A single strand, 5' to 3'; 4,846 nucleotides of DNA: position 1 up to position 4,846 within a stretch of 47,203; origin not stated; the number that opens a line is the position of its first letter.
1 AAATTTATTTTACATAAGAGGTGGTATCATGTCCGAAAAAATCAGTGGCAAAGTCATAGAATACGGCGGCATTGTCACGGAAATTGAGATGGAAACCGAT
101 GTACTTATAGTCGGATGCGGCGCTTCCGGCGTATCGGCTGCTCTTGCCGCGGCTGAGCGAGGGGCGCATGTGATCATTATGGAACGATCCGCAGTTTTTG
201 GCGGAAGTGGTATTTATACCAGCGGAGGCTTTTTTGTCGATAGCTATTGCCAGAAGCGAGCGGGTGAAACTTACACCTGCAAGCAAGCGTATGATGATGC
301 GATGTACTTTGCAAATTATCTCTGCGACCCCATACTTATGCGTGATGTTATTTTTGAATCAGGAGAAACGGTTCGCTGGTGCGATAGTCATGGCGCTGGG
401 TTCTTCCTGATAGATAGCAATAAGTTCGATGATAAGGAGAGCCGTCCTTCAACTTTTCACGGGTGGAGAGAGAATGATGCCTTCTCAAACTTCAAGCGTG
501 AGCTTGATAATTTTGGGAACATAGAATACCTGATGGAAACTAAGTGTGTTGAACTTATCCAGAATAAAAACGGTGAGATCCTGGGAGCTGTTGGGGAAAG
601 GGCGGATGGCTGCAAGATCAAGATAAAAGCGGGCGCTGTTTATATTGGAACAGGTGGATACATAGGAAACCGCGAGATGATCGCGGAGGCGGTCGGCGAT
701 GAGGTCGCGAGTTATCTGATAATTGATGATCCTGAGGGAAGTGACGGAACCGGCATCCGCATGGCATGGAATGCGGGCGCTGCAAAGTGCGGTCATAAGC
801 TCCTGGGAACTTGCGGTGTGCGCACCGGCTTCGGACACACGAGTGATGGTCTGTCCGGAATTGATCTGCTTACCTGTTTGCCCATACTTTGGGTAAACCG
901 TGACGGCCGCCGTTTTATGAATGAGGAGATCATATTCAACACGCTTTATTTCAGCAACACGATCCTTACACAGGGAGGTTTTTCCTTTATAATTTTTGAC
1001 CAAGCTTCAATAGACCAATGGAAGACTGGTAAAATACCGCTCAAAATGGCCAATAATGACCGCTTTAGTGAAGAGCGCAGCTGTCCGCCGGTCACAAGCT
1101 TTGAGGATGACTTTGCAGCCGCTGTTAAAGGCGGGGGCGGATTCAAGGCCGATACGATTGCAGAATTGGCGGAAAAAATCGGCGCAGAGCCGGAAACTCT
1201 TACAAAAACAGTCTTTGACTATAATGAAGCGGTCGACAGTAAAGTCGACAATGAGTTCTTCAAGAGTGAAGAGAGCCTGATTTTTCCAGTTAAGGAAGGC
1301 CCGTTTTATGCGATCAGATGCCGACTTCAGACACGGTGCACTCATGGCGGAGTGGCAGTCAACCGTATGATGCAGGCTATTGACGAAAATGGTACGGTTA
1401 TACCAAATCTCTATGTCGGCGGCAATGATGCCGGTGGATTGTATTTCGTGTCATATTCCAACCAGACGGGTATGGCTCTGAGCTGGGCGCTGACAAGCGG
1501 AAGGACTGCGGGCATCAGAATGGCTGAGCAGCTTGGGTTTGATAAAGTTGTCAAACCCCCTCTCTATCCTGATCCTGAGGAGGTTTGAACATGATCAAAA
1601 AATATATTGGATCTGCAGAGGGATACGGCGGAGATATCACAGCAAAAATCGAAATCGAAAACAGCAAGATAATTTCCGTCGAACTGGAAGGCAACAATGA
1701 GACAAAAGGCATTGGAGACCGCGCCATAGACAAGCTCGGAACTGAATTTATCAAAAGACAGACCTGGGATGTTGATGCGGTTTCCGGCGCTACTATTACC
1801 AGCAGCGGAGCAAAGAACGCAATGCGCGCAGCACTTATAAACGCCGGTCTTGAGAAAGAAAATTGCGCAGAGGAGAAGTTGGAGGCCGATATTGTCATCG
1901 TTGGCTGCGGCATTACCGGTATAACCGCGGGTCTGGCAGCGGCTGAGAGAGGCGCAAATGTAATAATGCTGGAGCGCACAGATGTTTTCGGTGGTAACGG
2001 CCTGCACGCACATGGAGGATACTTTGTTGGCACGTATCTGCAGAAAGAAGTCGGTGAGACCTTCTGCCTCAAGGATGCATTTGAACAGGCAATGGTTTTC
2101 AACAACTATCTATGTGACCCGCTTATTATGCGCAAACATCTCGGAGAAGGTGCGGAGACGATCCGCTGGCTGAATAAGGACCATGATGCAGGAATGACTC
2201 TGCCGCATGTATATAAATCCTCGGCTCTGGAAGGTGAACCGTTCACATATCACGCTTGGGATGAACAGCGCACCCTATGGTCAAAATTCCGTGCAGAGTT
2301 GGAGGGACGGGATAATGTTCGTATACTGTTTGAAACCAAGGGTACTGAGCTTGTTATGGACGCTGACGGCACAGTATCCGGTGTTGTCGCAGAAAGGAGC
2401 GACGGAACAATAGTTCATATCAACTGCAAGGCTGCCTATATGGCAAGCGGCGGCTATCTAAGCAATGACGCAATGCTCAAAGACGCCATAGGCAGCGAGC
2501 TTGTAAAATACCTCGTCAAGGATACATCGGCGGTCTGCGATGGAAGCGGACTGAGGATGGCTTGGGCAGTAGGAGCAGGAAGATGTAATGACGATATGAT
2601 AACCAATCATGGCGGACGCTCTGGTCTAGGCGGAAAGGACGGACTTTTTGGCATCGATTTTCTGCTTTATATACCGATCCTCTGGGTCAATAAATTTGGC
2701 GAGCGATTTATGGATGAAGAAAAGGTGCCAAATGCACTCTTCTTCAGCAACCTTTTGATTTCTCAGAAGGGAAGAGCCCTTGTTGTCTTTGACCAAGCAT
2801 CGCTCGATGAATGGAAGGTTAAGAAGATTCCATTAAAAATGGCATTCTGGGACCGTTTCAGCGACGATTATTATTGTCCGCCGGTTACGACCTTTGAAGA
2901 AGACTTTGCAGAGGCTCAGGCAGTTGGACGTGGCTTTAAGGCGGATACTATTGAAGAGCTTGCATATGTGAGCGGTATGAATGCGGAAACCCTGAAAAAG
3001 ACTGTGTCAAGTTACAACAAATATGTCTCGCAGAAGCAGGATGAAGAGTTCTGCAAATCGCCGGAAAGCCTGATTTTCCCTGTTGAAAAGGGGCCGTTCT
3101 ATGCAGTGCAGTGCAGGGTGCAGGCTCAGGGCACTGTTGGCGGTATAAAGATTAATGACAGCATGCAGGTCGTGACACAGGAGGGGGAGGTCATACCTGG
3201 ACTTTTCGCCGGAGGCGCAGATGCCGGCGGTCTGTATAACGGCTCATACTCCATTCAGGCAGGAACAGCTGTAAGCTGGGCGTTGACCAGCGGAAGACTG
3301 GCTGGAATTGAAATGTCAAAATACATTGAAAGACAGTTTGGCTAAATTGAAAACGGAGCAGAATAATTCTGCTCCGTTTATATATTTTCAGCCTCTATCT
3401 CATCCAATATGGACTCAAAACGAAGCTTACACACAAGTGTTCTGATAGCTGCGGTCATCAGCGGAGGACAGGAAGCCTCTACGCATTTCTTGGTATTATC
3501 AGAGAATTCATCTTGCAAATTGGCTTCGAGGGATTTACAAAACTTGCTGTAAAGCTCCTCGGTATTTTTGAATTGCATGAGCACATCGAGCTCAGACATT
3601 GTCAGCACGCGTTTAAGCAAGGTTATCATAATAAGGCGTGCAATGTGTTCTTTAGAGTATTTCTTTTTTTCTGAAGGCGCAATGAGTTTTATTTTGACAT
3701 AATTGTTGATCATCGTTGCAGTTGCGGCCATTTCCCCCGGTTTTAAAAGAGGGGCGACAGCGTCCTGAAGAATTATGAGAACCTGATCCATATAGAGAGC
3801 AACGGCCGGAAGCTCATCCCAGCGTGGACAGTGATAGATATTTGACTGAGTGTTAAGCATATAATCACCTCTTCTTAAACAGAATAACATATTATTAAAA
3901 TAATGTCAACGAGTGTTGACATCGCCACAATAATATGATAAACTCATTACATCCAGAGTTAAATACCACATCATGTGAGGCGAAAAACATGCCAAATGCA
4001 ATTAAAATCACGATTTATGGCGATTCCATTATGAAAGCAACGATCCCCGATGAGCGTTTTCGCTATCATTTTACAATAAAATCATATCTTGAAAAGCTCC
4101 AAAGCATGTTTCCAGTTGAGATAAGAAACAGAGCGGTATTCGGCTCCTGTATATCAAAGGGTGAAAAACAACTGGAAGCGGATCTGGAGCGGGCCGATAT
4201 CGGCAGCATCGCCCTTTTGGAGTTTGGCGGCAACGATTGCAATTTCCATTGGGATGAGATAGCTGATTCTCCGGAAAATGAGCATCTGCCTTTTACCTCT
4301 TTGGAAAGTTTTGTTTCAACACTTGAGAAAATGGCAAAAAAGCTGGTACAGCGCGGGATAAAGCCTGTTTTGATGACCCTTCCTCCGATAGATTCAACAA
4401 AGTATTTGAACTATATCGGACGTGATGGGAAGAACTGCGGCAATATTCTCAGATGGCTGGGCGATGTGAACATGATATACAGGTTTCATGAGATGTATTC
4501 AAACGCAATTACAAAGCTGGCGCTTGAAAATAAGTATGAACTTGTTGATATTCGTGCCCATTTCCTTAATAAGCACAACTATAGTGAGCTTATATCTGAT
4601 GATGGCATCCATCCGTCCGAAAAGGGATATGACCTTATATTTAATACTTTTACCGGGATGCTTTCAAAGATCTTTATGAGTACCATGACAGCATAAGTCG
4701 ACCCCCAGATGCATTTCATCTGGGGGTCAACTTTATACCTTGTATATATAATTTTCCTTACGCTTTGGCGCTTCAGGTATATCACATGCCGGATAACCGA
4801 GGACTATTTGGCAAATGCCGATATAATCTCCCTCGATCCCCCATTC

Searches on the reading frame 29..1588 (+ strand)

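Call 90: search_protein_families(library=pfam, proteins=[window:29-1588:+], max_evalue=0.00001)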
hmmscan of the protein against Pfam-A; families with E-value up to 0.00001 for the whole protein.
window:29-1588:+ (519 aa): 5 families
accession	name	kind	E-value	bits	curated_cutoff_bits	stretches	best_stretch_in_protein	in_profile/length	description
PF00890.30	FAD_binding_2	-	4.8e-37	128.6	20.4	1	24-471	1-402/414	FAD binding domain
PF12831.13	FAD_oxidored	-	1.1e-08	35.3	27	1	24-73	1-50/416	FAD dependent oxidoreductase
PF03486.20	HI0933_like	-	8.7e-08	32.3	50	1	24-495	2-242/244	HI0933-like protein Rossmann domain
PF01946.23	Thi4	-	5.6e-07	29.5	26.2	1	21-76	16-71/235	Thi4 family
PF01266.30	DAO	-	9.5e-07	29.1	27.9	1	24-72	1-49/353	FAD dependent oxidoreductase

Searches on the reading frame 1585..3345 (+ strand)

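Call 90: search_protein_families(library=pfam, proteins=[window:1585-3345:+], max_evalue=0.00001)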
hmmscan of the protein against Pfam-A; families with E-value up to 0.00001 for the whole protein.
window:1585-3345:+ (586 aa): 4 families
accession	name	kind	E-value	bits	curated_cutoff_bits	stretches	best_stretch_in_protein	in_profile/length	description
PF00890.30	FAD_binding_2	-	8.3e-38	131.1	20.4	1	102-556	1-408/414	FAD binding domain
PF04205.19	FMN_bind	-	1.1e-14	55.2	22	1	13-84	1-76/77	FMN-binding domain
PF12831.13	FAD_oxidored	-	5.5e-12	46.1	27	1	102-284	1-140/416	FAD dependent oxidoreductase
PF01266.30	DAO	-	2.8e-08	34.1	27.9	1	102-199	1-77/353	FAD dependent oxidoreductase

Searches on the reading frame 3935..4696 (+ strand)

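Call 90: search_protein_families(library=pfam, proteins=[window:3935-4696:+], max_evalue=0.00001)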
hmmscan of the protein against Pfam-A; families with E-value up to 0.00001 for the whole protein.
window:3935-4696:+ (253 aa): 2 families
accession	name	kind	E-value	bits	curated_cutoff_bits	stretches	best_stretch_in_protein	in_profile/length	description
PF13472.12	Lipase_GDSL_2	-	1.5e-16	61.8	32.9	1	28-234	2-178/178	GDSL-like Lipase/Acylhydrolase family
PF00657.28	Lipase_GDSL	-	8.4e-09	36.3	23.6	1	29-237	5-206/208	GDSL-like Lipase/Acylhydrolase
